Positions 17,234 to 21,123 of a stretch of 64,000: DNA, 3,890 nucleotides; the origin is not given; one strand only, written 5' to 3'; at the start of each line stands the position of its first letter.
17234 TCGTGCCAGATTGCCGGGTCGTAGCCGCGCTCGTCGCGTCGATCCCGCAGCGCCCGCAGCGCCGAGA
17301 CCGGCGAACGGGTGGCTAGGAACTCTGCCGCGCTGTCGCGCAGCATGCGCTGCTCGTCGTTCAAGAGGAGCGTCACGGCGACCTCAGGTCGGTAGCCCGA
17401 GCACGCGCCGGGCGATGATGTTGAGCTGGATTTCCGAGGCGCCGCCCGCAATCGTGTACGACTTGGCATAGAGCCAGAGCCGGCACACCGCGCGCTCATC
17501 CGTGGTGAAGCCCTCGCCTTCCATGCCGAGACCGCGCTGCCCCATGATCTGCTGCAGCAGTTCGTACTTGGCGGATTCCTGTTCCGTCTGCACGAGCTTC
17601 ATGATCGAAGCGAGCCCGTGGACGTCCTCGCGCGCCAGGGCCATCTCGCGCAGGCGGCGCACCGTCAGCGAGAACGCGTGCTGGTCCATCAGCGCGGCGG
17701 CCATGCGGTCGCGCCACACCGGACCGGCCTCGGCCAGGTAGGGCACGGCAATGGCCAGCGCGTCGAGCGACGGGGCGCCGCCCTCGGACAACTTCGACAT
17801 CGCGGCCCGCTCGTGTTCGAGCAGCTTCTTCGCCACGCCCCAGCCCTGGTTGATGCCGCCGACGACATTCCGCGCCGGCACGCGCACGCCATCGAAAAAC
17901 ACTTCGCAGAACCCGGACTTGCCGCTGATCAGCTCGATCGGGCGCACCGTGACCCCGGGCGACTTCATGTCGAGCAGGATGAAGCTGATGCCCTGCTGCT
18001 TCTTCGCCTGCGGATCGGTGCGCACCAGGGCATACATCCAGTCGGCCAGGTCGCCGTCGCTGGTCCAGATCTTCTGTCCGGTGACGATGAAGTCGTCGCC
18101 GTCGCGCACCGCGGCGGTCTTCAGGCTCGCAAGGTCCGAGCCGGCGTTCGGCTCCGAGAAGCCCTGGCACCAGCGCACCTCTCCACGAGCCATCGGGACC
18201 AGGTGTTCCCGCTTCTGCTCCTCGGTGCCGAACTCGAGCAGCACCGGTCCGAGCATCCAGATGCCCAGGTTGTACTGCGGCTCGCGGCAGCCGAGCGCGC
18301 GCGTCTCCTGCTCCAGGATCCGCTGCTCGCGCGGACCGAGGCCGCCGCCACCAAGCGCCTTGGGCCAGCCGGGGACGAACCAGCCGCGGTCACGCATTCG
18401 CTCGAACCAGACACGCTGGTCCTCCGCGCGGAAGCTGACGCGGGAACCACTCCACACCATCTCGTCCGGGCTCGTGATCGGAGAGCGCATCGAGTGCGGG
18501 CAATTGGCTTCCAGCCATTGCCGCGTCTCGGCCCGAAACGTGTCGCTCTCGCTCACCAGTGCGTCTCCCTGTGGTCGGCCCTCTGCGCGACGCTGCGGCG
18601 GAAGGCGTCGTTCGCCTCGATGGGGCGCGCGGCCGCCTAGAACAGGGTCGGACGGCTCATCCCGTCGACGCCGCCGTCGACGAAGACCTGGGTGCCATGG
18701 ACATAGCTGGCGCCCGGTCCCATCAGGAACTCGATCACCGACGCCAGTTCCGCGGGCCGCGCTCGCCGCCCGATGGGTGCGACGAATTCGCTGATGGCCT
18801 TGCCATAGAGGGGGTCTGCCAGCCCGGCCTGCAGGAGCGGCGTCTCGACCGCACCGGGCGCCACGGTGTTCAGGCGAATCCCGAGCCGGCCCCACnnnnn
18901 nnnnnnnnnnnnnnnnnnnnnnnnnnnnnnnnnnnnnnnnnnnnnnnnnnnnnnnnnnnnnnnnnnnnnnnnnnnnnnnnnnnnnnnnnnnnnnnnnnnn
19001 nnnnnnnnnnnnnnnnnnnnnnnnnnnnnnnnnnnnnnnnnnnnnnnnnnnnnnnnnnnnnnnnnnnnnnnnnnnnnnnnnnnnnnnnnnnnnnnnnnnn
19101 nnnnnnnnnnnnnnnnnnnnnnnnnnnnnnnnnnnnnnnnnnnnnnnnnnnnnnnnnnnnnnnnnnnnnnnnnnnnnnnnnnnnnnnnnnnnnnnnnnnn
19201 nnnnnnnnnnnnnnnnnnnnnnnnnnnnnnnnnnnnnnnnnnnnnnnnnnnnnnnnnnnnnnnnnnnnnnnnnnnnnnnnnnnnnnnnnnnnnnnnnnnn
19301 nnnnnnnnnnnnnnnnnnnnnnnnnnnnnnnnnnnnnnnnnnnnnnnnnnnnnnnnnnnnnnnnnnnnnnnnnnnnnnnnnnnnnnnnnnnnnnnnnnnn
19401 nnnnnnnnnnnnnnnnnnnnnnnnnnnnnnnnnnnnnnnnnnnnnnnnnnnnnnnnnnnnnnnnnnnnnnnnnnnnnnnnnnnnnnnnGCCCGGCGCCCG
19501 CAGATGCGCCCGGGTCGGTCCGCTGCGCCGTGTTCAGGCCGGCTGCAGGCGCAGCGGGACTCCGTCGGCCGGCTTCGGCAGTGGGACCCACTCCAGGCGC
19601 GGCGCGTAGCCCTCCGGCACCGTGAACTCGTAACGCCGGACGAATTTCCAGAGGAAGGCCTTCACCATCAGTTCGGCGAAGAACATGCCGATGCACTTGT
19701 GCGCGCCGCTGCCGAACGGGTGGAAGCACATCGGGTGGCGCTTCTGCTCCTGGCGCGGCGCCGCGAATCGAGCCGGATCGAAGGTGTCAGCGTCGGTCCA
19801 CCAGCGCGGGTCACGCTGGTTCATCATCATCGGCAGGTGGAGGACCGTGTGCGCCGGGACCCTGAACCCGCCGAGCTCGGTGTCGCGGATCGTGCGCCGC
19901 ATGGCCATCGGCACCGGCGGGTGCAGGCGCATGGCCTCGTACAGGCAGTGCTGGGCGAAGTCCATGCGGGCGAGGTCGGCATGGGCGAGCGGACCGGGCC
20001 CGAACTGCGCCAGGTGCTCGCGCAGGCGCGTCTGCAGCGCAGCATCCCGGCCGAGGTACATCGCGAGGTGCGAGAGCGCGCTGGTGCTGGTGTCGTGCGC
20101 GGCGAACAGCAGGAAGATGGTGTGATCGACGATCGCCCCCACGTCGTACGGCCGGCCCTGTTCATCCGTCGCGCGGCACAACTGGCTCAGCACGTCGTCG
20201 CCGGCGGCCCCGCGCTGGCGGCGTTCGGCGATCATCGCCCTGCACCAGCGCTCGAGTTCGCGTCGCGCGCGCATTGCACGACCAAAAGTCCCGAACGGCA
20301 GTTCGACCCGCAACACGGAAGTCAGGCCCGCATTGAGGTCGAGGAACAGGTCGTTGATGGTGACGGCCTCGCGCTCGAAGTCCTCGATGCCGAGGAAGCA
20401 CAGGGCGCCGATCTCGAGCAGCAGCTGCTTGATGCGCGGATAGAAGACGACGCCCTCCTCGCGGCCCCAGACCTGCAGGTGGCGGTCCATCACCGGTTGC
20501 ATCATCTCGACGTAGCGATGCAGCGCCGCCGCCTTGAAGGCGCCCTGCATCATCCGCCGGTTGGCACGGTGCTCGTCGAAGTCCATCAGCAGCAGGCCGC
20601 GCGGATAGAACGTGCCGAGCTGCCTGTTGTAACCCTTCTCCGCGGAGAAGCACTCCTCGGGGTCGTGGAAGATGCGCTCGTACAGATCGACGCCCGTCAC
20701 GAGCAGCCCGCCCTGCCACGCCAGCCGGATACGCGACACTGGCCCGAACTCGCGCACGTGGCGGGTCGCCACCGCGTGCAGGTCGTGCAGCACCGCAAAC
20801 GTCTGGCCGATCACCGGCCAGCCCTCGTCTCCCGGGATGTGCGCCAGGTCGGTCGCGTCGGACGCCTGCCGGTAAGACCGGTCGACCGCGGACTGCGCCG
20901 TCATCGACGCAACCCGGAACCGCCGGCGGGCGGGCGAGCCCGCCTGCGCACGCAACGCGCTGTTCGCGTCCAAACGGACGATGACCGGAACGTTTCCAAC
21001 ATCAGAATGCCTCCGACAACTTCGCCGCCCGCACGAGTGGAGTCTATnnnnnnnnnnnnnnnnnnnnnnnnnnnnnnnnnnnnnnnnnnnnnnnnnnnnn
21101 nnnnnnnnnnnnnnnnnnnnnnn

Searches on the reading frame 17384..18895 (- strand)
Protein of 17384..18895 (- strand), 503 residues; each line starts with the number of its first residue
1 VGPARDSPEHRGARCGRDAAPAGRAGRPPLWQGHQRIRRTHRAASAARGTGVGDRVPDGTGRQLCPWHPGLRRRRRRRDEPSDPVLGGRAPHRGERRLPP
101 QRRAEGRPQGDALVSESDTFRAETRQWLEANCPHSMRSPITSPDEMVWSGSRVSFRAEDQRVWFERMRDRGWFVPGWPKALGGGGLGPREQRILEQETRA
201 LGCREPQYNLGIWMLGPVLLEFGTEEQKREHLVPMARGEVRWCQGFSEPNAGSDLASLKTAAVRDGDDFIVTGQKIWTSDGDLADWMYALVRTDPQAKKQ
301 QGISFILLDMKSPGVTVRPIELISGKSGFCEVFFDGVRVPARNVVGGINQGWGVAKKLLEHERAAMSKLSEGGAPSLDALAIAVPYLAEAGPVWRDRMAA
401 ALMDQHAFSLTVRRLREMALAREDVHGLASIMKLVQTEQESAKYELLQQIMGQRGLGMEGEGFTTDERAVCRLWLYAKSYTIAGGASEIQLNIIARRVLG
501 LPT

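Call 28: search_protein_families(library=pfam, proteins=[window:17384-18895:-], max_evalue=0.00001)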
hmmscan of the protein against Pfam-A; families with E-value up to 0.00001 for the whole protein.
window:17384-18895:- (503 aa): 3 families
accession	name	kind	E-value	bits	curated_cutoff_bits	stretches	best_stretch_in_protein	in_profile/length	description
PF02770.24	Acyl-CoA_dh_M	-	1.9e-20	73.2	33.3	1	243-337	1-97/97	Acyl-CoA dehydrogenase, middle domain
PF00441.29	Acyl-CoA_dh_1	-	9.4e-14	52.2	22.4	1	349-499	1-150/150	Acyl-CoA dehydrogenase, C-terminal domain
PF02771.21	Acyl-CoA_dh_N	-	7.6e-11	42.8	22.9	1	161-239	34-113/113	Acyl-CoA dehydrogenase, N-terminal domain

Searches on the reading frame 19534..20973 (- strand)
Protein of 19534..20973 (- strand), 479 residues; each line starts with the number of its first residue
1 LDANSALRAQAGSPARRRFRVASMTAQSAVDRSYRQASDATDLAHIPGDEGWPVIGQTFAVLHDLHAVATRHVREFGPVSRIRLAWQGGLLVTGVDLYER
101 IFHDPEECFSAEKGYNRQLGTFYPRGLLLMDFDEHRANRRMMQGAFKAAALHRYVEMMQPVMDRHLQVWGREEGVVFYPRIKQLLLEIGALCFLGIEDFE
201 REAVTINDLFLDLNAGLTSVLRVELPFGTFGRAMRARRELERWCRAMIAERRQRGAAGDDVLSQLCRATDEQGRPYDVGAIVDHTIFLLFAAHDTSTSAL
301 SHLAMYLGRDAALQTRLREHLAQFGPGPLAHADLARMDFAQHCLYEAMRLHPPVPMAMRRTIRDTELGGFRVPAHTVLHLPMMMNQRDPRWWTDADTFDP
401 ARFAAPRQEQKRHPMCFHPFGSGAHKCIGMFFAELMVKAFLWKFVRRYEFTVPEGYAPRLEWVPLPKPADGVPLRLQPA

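Call 28: search_protein_families(library=pfam, proteins=[window:19534-20973:-], max_evalue=0.00001)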
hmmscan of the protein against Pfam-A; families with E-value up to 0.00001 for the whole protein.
window:19534-20973:- (479 aa): 1 family
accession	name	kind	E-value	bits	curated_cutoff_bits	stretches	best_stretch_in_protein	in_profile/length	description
PF00067.27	p450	-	1.7e-54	185.8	22.8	1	47-456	2-440/462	Cytochrome P450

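Call 64: search_solved_structures(query=window:19534-20973:-, max_evalue=1e-20)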
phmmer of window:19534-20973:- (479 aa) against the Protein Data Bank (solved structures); distinct sequences matched with E-value up to 1e-20: 45.
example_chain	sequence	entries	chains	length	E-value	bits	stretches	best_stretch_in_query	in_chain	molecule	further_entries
2ve3_A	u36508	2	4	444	1.8e-56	195.3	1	43-476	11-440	PUTATIVE CYTOCHROME P450 120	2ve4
9bat_A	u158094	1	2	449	4.2e-41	144.6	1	71-465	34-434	Lanosterol 14-alpha demethylase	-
4uhi_A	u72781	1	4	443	8e-39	137.1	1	74-465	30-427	STEROL 14-ALPHA DEMETHYLASE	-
4uhl_A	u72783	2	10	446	8.1e-39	137.1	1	74-465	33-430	STEROL 14-ALPHA DEMETHYLASE | Lanosterol 14-alpha demethylase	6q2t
8yqo_A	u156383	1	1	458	8.8e-39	136.9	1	74-465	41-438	Lanosterol 14-alpha demethylase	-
3jus_A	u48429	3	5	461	9.1e-39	136.9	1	74-465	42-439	Lanosterol 14-alpha demethylase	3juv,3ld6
8sbi_A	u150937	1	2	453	3.1e-38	135.1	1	74-465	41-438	Lanosterol 14-alpha demethylase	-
6uez_A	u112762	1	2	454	3.1e-38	135.1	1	74-465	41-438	Lanosterol 14-alpha demethylase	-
8ss0_A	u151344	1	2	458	3.2e-38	135.1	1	74-465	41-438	Lanosterol 14-alpha demethylase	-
6mi0_A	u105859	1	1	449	3.9e-36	128.2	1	51-456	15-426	Cytochrome P450 51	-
7jj1_A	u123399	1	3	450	3.9e-36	128.2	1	51-456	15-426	Cytochrome P450 51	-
6mcw_A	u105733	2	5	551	7.7e-36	127.2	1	51-456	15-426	Cytochrome P450 51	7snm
7wzl_A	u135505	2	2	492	1.1e-30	110.3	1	22-452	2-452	Putative cytochrome P450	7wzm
8x1w_A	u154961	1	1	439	2.3e-30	109.2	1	132-478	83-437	Taxadiene 5-alpha hydroxylase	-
8x3e_A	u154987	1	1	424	2.4e-30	109.1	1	133-478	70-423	Taxadiene 5-alpha hydroxylase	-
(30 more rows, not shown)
